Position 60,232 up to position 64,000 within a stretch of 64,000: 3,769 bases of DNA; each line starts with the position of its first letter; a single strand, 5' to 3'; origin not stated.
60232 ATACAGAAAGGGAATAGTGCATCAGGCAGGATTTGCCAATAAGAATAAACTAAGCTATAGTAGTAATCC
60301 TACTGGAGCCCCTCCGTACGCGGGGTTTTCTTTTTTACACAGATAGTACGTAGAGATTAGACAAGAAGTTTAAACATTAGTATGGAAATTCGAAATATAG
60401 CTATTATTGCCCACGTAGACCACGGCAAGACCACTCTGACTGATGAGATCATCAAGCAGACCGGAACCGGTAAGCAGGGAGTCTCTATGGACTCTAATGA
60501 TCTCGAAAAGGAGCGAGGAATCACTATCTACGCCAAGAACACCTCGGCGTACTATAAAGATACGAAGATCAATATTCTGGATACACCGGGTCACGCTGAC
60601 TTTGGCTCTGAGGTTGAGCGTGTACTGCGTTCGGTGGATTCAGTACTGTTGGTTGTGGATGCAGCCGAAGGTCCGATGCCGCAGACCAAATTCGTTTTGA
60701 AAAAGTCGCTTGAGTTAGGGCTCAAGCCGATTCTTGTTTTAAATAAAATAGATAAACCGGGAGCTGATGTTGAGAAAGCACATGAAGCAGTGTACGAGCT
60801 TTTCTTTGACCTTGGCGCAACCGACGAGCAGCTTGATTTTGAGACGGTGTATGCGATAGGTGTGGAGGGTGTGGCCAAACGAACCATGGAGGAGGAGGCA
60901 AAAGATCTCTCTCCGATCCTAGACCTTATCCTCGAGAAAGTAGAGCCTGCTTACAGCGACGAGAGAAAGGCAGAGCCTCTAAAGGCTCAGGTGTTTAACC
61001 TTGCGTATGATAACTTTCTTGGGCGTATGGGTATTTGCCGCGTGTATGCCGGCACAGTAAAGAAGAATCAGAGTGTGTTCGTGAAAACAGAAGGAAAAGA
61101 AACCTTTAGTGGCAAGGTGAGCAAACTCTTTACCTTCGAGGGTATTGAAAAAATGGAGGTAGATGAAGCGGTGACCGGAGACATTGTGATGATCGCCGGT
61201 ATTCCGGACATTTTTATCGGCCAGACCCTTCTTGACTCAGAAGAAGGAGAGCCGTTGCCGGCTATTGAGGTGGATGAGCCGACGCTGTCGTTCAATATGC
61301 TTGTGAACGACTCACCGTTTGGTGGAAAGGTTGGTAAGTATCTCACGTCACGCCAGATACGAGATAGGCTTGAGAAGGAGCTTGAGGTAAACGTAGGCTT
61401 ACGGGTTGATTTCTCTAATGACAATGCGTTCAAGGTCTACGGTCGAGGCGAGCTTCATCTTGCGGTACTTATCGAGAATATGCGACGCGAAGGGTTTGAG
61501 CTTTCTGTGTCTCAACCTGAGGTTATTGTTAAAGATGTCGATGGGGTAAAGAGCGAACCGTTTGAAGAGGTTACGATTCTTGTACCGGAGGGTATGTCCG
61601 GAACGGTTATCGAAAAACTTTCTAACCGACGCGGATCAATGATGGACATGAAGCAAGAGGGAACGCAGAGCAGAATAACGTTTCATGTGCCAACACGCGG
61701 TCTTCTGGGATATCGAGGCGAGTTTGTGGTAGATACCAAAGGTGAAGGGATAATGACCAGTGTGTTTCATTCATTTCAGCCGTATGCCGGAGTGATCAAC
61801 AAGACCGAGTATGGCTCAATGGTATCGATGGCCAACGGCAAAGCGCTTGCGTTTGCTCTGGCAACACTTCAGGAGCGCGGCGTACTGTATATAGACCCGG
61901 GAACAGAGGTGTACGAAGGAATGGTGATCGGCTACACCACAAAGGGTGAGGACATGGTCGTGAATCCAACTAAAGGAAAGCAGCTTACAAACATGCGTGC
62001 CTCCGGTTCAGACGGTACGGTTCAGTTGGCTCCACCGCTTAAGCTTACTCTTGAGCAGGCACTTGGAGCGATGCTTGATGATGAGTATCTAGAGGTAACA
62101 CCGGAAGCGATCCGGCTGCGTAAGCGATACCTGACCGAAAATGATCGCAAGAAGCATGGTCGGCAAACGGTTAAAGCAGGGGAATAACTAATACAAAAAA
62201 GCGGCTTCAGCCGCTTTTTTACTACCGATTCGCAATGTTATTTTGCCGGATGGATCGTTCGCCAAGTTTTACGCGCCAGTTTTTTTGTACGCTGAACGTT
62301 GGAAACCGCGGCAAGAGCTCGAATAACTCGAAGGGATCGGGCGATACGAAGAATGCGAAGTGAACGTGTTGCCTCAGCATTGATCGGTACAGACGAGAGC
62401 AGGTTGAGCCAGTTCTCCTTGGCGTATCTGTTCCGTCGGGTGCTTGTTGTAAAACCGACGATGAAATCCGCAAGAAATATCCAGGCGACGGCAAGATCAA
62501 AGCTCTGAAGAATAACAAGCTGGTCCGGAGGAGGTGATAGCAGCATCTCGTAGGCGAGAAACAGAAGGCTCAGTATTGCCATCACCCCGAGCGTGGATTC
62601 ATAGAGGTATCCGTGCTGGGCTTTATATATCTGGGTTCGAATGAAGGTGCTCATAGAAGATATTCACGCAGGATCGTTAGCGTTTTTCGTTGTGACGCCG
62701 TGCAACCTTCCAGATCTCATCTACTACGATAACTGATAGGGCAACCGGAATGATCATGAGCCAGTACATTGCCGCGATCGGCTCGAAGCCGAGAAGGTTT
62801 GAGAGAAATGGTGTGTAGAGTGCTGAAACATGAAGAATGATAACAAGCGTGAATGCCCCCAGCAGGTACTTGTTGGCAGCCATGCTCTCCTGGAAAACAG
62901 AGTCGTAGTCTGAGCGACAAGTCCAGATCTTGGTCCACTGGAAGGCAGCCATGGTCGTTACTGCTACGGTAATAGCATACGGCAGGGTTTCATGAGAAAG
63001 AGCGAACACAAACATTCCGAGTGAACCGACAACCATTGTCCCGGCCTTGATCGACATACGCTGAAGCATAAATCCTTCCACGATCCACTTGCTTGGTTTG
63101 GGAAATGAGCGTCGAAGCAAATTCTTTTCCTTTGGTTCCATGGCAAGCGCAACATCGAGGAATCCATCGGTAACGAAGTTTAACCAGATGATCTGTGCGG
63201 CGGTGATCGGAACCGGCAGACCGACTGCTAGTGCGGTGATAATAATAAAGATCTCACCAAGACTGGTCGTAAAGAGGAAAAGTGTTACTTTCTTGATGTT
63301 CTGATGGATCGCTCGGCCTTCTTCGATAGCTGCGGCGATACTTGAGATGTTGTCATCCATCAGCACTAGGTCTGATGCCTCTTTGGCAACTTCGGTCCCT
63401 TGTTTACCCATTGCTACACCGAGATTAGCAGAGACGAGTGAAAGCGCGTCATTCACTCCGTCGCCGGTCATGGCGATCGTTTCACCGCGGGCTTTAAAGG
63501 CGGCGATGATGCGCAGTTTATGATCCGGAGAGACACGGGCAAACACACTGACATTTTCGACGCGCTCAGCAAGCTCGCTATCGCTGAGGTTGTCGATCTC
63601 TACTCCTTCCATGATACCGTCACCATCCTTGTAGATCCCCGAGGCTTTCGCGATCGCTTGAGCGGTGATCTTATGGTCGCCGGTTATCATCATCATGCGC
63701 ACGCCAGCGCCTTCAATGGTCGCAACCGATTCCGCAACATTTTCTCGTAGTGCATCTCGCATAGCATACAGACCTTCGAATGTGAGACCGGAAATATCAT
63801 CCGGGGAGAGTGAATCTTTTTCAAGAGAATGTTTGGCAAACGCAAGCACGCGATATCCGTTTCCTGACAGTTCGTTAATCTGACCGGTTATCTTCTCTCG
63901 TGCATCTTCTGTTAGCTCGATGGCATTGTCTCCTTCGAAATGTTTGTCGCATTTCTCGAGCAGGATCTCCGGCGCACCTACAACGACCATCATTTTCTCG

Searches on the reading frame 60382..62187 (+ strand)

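Call 47: search_protein_families(library=ncbifam, proteins=[window:60382-62187:+], max_evalue=0.00001)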
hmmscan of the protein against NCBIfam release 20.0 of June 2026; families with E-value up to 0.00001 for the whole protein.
window:60382-62187:+ (601 aa): 34 families (the best 25 are shown)
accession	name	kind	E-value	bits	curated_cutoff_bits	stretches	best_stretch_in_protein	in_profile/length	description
TIGR01394.1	TypA_BipA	equivalog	3.2e-249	828.1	757.3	1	3-591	1-594/594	translational GTPase TypA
NF007583.0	PRK10218.1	equivalog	1e-198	661.2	1260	1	2-595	4-603/607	ribosome-dependent GTPase TypA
NF009381.0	PRK12740.1-5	subfamily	3e-61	207.7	583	3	2-141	8-154/692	elongation factor G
TIGR00484.1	EF-G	equivalog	8.6e-59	199.3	659.4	3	2-137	9-151/691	elongation factor G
TIGR00490.1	aEF-2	equivalog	3.8e-57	193.9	738.45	3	3-136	19-161/720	elongation factor EF-2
TIGR01393.1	lepA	equivalog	2.9e-50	171.3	533.9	1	2-379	2-367/595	translation elongation factor 4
NF012153.1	tet_protect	equivalog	4.6e-50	170.5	775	2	5-137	2-141/614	tetracycline resistance ribosomal protection protein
NF009891.0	PRK13351.1-1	equivalog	1.4e-44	152.8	597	2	195-381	288-466/681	elongation factor G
NF009377.1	PRK12740.1-1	equivalog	3.4e-40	138.1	890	2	2-141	12-158/700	elongation factor G-like protein EF-G2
NF000120.3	47473_otr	exception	5.2e-34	117.8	900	1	5-138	4-144/608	tetracycline resistance ribosomal protection protein Otr(A)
NF033148.1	tet_protect_M_W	exception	2.1e-33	115.5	1100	1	1-137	1-144/639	TetM/TetW/TetO/TetS family tetracycline resistance ribosomal protection protein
NF009379.0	PRK12740.1-3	equivalog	7.3e-31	107.4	513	2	2-136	7-148/674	elongation factor G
NF012155.1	tet_protect_M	exception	1.5e-30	106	1420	1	1-137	1-144/639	tetracycline resistance ribosomal protection protein Tet(M)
NF001964.0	PRK00741.1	equivalog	2.8e-30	105.2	473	1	4-129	13-149/529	peptide chain release factor 3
NF058620.1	EFG2_Bacteroid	exception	2e-28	99.2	1000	1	2-140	8-153/717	elongation factor G2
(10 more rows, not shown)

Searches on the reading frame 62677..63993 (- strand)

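Call 47: search_protein_families(library=ncbifam, proteins=[window:62677-63993:-], max_evalue=0.00001)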
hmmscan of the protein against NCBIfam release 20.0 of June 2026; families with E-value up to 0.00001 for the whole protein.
window:62677-63993:- (438 aa): 19 families
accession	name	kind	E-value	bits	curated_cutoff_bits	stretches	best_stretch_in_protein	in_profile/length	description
TIGR01522.1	ATPase-IIA2_Ca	equivalog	1e-90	304.7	798.3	1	1-435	429-853/854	calcium-transporting P-type ATPase, PMR1-type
TIGR01116.1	ATPase-IIA1_Ca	equivalog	4e-86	289.8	703.4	1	2-433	397-799/799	calcium-translocating P-type ATPase, SERCA-type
TIGR01106.1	ATPase-IIC_X-K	subfamily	8.5e-64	215.9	946.1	3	127-302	638-815/997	Na,H/K antiporter P-type ATPase subunit alpha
TIGR01517.1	ATPase-IIB_Ca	equivalog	4.6e-59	200.4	507.05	1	4-423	469-871/882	calcium-translocating P-type ATPase, PMCA-type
TIGR01523.1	ATPase-IID_K-Na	equivalog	1.5e-57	194.9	645.05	1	6-301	516-826/997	potassium/sodium efflux P-type ATPase, fungal-type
NF011702.0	PRK15122.1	subfamily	3.1e-44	151.2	975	1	2-430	471-897/907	magnesium-translocating P-type ATPase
TIGR01524.1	ATPase-IIIB_Mg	equivalog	1.5e-43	148.8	610.75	1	2-421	434-849/867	magnesium-translocating P-type ATPase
TIGR01647.1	ATPase-IIIA_H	equivalog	3.1e-43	148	615.5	1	3-346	383-698/755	plasma-membrane proton-efflux P-type ATPase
TIGR01494.1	ATPase_P-type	subfamily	3.9e-40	137.7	62.3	2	146-266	361-475/478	HAD-IC family P-type ATPase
TIGR01525.1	ATPase-IB_hvy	subfamily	5.5e-37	127.9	346.25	2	140-263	419-540/560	heavy metal translocating P-type ATPase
TIGR01657.1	P-ATPase-V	hypoth_equivalog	9.8e-29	99.5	618.25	2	139-402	771-1009/1055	ATP13A2 family polyamine export P-type ATPase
TIGR01512.1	ATPase-IB2_Cd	subfamily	2.2e-28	99.2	313.5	2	149-255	366-464/494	cadmium family heavy metal-translocating P-type ATPase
TIGR01511.1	ATPase-IB1_Cu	subfamily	1.8e-25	89.8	397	2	142-250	403-506/542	copper-translocating P-type ATPase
NF007952.0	PRK10671.1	equivalog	1.5e-23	83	1316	2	149-245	695-791/838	copper-exporting P-type ATPase CopA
NF008262.1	PRK11033.1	equivalog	1e-20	73.8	1005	2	152-257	602-703/731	zinc/cadmium/mercury/lead-transporting ATPase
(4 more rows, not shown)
